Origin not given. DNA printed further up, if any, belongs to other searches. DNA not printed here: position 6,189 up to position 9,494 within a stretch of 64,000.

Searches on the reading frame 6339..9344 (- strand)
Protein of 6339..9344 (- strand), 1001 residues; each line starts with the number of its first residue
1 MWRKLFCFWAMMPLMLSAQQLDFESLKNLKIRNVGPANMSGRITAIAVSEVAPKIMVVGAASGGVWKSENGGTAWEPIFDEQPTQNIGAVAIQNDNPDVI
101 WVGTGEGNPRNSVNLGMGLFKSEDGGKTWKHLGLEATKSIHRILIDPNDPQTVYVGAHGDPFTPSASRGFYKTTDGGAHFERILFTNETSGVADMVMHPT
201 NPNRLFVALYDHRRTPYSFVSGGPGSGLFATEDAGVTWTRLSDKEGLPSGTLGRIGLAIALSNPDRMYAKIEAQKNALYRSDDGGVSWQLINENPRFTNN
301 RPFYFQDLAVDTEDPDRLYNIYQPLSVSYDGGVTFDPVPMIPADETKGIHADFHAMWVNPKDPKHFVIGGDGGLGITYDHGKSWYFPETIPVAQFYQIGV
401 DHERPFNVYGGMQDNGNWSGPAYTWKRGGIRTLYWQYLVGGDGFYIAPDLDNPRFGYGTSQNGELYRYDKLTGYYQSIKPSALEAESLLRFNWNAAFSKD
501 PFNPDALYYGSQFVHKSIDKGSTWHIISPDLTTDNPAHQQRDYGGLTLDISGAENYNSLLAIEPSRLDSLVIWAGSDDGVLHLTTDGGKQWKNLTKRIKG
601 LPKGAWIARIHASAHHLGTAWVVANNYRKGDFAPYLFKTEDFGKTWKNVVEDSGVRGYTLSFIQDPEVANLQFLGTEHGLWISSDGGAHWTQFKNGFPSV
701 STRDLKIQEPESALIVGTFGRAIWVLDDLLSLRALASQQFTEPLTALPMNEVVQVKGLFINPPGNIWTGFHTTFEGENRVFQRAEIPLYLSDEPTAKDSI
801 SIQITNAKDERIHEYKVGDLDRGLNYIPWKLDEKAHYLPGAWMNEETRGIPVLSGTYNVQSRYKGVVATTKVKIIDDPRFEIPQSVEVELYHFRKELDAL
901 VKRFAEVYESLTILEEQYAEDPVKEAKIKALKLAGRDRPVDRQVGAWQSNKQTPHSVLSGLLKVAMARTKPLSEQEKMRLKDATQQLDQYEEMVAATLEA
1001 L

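Call 74: search_protein_families(library=pfam, proteins=[window:6339-9344:-], max_evalue=0.00001)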
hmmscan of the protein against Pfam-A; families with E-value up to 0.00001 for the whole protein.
window:6339-9344:- (1001 aa): 3 families
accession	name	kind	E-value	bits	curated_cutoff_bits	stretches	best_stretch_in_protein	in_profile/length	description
PF15902.12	Sortilin-Vps10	-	3.2e-27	95.9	33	1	119-243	3-114/446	Sortilin, neurotensin receptor 3,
PF14870.12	PSII_BNR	-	2.4e-08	34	27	0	218-290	75-139/303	Photosynthesis system II assembly factor YCF48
PF02012.26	BNR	-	8.8e-08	31.5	27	0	279-290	1-12/12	BNR/Asp-box repeat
